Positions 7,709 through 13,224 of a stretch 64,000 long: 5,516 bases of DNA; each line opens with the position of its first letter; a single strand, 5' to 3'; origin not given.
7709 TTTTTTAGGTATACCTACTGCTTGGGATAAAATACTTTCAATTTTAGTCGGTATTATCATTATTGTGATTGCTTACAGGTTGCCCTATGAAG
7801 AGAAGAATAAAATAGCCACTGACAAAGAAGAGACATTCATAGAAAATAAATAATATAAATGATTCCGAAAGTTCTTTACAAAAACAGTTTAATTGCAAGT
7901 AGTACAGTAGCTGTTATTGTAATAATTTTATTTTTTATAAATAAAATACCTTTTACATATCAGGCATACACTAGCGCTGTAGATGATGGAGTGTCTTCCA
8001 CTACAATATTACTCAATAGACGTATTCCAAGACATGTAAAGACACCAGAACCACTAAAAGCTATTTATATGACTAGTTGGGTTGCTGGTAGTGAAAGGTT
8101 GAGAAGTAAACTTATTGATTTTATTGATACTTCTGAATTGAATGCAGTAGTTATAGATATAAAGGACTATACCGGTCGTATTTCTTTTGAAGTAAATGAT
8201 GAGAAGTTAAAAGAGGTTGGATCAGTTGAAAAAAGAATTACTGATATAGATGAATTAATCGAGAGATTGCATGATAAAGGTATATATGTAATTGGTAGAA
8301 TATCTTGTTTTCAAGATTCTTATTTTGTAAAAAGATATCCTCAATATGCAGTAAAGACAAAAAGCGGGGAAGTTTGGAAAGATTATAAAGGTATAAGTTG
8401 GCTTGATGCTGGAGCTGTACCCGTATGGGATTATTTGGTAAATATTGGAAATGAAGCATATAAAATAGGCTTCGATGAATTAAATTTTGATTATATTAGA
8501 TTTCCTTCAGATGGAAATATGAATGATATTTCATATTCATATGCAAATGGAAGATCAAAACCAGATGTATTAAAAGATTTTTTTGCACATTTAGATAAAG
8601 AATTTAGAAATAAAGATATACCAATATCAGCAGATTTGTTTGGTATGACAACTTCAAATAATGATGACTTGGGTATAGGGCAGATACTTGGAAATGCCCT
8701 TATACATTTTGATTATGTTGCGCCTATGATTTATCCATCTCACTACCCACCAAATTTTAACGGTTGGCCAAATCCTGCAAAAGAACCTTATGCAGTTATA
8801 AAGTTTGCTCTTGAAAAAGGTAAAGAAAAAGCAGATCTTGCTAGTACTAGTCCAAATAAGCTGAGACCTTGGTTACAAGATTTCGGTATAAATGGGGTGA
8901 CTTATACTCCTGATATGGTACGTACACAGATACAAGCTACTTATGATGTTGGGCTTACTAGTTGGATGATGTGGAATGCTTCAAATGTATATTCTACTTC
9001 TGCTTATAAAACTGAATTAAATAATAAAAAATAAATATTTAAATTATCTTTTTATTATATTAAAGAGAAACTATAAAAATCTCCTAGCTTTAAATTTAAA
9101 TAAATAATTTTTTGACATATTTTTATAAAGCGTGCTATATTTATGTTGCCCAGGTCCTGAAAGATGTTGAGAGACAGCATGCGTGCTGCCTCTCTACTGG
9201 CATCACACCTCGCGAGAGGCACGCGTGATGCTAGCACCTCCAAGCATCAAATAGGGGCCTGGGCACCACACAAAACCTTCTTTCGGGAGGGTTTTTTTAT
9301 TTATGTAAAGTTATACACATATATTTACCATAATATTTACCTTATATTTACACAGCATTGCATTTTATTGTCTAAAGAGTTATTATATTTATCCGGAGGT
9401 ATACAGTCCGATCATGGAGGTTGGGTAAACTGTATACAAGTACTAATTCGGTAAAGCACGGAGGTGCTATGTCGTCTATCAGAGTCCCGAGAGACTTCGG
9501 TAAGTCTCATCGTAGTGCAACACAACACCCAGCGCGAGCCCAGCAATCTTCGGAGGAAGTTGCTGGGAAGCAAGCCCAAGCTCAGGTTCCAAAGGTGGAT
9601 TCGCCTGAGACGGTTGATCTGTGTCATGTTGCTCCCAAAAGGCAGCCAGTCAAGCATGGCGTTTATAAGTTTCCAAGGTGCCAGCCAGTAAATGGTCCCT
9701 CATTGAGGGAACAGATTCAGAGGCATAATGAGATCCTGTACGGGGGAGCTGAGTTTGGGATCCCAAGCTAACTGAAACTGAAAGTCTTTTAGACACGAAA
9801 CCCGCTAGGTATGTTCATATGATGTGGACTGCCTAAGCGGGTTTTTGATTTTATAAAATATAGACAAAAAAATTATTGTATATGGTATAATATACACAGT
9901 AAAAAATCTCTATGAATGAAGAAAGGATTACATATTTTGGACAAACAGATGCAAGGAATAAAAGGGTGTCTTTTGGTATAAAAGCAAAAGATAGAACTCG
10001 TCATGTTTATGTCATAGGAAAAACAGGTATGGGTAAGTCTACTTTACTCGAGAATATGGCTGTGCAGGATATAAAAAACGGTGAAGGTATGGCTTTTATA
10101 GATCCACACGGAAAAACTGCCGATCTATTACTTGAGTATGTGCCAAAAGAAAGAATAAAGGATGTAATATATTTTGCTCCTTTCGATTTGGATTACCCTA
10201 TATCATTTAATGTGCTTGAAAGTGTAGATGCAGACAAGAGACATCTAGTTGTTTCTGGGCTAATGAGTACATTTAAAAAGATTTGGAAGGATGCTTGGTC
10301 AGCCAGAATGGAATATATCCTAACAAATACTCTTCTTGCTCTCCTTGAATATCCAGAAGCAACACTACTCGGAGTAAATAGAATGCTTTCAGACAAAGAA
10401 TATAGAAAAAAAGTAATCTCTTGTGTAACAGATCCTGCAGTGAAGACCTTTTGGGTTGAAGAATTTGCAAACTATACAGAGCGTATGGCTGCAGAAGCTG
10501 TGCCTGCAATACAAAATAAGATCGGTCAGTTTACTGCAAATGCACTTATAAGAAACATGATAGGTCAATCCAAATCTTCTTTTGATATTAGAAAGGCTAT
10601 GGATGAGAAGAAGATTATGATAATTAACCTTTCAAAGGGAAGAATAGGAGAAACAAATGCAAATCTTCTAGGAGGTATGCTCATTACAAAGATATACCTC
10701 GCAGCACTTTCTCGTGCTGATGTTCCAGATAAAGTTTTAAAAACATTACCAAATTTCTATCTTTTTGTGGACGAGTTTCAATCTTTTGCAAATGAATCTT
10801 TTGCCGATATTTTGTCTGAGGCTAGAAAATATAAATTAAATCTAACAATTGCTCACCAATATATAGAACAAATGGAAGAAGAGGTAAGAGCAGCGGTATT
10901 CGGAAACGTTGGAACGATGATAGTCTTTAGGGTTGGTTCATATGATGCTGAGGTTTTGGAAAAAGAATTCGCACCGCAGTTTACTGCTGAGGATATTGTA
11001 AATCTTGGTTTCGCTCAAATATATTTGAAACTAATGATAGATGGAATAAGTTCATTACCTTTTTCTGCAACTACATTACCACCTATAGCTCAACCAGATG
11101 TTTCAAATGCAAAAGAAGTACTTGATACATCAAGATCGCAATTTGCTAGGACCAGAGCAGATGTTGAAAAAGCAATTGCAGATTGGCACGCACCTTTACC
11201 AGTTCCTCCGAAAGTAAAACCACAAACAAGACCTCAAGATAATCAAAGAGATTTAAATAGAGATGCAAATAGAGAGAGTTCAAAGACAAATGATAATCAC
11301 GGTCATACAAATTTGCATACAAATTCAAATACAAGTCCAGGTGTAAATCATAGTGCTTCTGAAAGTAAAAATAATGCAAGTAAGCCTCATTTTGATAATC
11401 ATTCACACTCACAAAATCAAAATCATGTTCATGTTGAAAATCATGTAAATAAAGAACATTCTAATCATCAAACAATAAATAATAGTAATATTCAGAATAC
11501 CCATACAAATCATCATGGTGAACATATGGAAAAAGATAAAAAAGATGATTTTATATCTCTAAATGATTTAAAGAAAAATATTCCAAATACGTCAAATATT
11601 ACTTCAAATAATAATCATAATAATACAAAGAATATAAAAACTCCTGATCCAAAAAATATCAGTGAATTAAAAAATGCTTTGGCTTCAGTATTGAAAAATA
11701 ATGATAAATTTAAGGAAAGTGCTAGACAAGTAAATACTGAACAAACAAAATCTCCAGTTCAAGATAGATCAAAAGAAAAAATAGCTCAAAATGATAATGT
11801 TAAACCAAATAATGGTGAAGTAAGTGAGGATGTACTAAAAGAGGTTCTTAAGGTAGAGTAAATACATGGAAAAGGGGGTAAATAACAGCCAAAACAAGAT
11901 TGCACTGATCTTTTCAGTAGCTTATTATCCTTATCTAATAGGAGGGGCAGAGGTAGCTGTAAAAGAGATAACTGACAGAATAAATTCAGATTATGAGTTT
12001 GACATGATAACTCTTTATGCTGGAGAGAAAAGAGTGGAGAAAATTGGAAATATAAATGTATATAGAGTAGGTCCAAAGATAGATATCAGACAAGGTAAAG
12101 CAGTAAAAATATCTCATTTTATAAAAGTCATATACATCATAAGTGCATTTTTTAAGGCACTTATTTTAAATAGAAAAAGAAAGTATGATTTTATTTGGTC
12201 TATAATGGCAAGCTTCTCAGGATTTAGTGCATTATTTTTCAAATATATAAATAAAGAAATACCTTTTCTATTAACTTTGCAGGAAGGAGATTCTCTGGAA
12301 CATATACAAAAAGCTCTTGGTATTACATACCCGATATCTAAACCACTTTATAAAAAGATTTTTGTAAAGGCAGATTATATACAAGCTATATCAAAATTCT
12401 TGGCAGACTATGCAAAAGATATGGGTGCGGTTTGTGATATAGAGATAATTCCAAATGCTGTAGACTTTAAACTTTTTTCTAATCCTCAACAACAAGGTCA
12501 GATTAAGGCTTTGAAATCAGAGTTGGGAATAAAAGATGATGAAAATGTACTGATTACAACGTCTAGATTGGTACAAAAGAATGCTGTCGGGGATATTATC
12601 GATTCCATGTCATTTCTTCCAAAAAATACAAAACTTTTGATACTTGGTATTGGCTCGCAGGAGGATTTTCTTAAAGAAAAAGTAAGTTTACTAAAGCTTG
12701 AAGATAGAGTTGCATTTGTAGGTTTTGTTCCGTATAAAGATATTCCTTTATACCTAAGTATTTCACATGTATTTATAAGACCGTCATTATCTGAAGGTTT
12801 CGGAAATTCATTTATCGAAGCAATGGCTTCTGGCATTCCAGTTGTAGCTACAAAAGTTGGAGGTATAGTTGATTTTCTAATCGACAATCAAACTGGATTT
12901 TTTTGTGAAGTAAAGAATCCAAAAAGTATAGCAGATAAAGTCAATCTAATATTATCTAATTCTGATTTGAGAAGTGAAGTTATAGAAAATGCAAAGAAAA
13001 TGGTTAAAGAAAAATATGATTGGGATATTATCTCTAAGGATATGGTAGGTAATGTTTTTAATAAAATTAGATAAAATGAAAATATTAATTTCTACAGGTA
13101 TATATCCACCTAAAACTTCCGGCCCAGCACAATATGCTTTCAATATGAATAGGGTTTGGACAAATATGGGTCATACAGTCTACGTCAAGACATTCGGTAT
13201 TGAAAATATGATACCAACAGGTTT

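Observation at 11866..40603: ~28-kb co-directional glycan biosynthesis supercluster unusually rich in methyltransferases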

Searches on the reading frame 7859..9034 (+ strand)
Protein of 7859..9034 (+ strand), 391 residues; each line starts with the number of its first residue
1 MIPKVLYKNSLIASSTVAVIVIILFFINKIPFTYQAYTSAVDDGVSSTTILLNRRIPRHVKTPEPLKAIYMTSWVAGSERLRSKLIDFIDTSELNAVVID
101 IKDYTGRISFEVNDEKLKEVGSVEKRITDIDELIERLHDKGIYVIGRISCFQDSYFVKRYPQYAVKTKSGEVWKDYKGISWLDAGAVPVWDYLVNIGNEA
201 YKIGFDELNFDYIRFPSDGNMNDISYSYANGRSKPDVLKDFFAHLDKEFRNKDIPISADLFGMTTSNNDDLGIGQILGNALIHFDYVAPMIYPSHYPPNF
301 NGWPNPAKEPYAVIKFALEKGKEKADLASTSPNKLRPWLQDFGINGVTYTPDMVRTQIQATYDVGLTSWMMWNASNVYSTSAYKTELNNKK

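Call 7: search_protein_families(library=pfam, proteins=[window:7859-9034:+], max_evalue=0.01)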
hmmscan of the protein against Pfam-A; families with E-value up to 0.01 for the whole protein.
window:7859-9034:+ (391 aa): 2 families
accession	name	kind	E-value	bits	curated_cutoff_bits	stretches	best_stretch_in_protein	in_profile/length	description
PF13200.12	DUF4015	-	4.7e-98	328.6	27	1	68-378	1-313/313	Putative glycosyl hydrolase domain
PF14871.12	GHL6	-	5.5e-05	23.8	35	1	91-175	11-91/132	Hypothetical glycosyl hydrolase 6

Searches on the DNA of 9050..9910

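Call 53: search_rna_families(source=window, start=9050, end=9910, threshold=evalue, max_evalue=1)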
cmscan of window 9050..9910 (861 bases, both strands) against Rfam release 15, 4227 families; matches with E-value up to 1: 1.
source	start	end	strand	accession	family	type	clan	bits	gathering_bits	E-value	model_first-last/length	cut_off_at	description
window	9265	9326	-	RF02064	STnc370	Gene; sRNA;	-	28.5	54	0.15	1-71/71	no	Enterobacterial sRNA STnc370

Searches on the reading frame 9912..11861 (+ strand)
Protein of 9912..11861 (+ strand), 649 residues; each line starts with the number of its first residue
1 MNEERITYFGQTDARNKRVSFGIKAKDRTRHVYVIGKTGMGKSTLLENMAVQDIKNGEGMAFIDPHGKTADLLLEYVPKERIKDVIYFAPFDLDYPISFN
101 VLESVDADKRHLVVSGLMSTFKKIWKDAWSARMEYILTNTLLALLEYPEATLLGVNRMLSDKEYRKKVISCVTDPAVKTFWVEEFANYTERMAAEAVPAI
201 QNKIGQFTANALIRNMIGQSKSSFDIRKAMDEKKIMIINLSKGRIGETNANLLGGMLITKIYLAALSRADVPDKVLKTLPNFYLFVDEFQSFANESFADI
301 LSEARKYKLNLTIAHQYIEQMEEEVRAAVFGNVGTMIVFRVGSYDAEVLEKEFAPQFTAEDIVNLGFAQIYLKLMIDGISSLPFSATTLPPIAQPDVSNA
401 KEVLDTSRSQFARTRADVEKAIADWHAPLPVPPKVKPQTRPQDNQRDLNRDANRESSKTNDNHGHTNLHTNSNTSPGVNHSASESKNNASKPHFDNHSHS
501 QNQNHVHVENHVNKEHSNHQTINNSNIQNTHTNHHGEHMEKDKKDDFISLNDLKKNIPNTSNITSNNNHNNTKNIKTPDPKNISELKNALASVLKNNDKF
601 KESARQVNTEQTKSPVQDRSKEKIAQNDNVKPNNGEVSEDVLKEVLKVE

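Call 5: search_protein_families(library=pfam, proteins=[window:9912-11861:+], max_evalue=0.01)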
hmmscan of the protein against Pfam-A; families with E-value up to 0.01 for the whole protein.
window:9912-11861:+ (649 aa): 6 families
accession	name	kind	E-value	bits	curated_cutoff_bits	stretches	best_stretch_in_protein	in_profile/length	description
PF10412.15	TrwB_AAD_bind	-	3.1e-09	36.6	20.5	1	24-342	10-311/387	Type IV secretion-system coupling protein DNA-binding domain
PF01935.23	DUF87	-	8.3e-07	29.8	23.2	1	17-249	10-210/220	Helicase HerA, central domain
PF12696.13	TraG-D_C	-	1.6e-05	25.3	22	1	282-344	2-69/126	TraM recognition site of TraD and TraG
PF25199.1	nSTAND_NTPase5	-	0.00039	20.7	34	1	24-110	36-124/145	Novel STAND NTPase 5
PF13191.12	AAA_16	-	0.0018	19.2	32.6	0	26-50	21-45/167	AAA ATPase domain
PF13401.12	AAA_22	-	0.0046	17.7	27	0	28-68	4-44/130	AAA domain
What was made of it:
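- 9912..11861 (+): Soluble TrwB/VirD4/TraD-like P-loop ATPase (649 aa, no TM helix). First gene of the operon; its role in the glycan pathway is unknown. Pfam TrwB_AAD_bind 36.6 bits, DUF87 29.8 and TraG-D_C 25.3, all above cutoffs (call 5).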

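Call 34: search_solved_structures(query=window:9912-11861:+, max_evalue=0.01)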
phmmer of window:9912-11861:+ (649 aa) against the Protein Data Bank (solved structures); distinct sequences matched with E-value up to 0.01: 2.
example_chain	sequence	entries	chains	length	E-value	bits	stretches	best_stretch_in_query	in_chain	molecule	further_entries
1gl6_A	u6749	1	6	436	0.00036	22.8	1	28-76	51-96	ATPASE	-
1e9r_A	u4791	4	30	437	0.00036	22.8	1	28-76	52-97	CONJUGAL TRANSFER PROTEIN TRWB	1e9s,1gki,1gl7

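Call 38: search_protein_families(library=ncbifam, proteins=[window:9912-11861:+], max_evalue=0.0001)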
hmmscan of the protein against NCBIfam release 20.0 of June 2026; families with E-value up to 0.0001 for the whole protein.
window:9912-11861:+ (649 aa): 3 families
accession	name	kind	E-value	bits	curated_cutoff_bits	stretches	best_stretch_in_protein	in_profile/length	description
TIGR03743.1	SXT_TraD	subfamily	1e-11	44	366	2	22-68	168-214/636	conjugative transfer system coupling protein TraD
TIGR03754.1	conj_TOL_TraD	equivalog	2e-11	43.1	647.55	1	22-75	173-225/643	type IV conjugative transfer system coupling protein TraD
NF053655.1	CedD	equivalog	1.6e-05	23.8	600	1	10-76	202-268/527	DNA-translocating ATPase CedD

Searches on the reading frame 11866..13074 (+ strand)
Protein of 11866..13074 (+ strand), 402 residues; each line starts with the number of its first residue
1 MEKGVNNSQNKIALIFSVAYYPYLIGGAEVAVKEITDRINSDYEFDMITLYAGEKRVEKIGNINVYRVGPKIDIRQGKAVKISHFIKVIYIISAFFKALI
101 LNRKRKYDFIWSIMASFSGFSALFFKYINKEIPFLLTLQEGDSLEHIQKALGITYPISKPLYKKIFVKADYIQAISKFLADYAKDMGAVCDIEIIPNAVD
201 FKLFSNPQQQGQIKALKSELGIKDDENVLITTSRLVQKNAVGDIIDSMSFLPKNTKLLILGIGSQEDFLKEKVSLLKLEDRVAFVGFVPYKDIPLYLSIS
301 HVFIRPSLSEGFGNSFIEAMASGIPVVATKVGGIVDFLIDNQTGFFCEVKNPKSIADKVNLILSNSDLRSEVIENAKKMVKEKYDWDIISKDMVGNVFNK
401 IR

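Call 5: search_protein_families(library=pfam, proteins=[window:11866-13074:+], max_evalue=0.01)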
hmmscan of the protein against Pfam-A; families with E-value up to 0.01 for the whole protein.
window:11866-13074:+ (402 aa): 5 families
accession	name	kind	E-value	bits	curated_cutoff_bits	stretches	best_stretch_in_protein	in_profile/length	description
PF00534.26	Glycos_transf_1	-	2.7e-41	141.4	26.4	1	215-379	4-172/172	Glycosyl transferases group 1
PF13692.12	Glyco_trans_1_4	-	3.7e-29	102.2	27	1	227-365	2-142/142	Glycosyl transferases group 1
PF13439.12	Glyco_transf_4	-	5.8e-11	43.1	28.5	1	25-201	1-168/170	Glycosyltransferase Family 4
PF20706.3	GT4-conflict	-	1.1e-07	31.6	26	1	255-387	233-379/385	Family 4 Glycosyltransferase in conflict systems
PF13524.12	Glyco_trans_1_2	-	5.4e-07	30.1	25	1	281-387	28-136/144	Glycosyl transferase-like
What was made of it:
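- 11866..13074 (+): GT4 glycosyltransferase (GT4_a). Glycos_transf_1 141 bits, Glyco_transf_4 43 bits (call 5).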

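Call 38: search_protein_families(library=ncbifam, proteins=[window:11866-13074:+], max_evalue=0.0001)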
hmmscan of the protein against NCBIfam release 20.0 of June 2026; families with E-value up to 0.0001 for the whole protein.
window:11866-13074:+ (402 aa): 42 families (the best 25 are shown)
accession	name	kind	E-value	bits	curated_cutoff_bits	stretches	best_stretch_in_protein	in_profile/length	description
TIGR03999.1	thiol_BshA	equivalog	1.4e-33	116.3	273.7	1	167-387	143-360/375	N-acetyl-alpha-D-glucosaminyl L-malate synthase BshA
NF047684.1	TeichurnBiosyTuaC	equivalog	3.2e-32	111.9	550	1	101-387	103-376/391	teichuronic acid biosynthesis protein TuaC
TIGR04063.1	stp3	hypoth_equivalog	1.3e-27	96.7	442.05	1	149-388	138-383/397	TIGR04063 family PEP-CTERM/XrtA system glycosyltransferase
NF053787.1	GlcN_PG_synth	equivalog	1.1e-26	93.6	480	1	163-395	138-354/361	N-acetylglucosaminyl phosphatidylglycerol synthase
TIGR02149.1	glgA_Coryne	subfamily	2.3e-25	89.5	302.4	1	15-394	5-384/391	glycogen synthase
TIGR03088.1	stp2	hypoth_equivalog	1.1e-24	87.2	409.05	1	171-391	140-364/374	TIGR03088 family PEP-CTERM/XrtA system glycosyltransferase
NF012028.0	PRK15484.1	subfamily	1.6e-24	86.7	618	1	174-392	145-370/380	lipopolysaccharide N-acetylglucosaminyltransferase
NF041876.1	EPS_EpsE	equivalog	6e-22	78.4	400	1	228-386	216-382/389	exopolysaccharide biosynthesis GT4 family glycosyltransferase EpsE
NF049988.1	MGlcDAGSynMgs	equivalog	7.5e-22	78.2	400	1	191-389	177-376/398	alpha-monoglucosyldiacylglycerol synthase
NF046085.1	XrtY_assoc_Gly1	equivalog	1e-21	77.2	400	1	164-391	156-375/387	XrtY-associated glycosyltransferase XYAG1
NF050063.1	ProtGlycPglJ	equivalog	2.5e-20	73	500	1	20-393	8-359/363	N-acetylgalactosamine-N,N'-diacetylbacillosaminyl-diphospho-undecaprenol 4-alpha-N-acetylgalactosaminyltransferase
NF038298.1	EPS_HpsO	equivalog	1.9e-19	69.7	575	1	180-393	158-380/388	hormogonium polysaccharide biosynthesis glycosyltransferase HpsO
NF038295.1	EPS_HpsP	equivalog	3.5e-19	69.1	550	1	160-395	146-382/388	hormogonium polysaccharide biosynthesis glycosyltransferase HpsP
TIGR04157.1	glyco_rSAM_CFB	subfamily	2.8e-18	66.1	400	1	163-393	164-402/406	TIGR04157 family glycosyltransferase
TIGR04047.1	MSMEG_0565_glyc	hypoth_equivalog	6.7e-18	64.9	259.85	1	163-389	133-363/373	MSMEG_0565 family glycosyltransferase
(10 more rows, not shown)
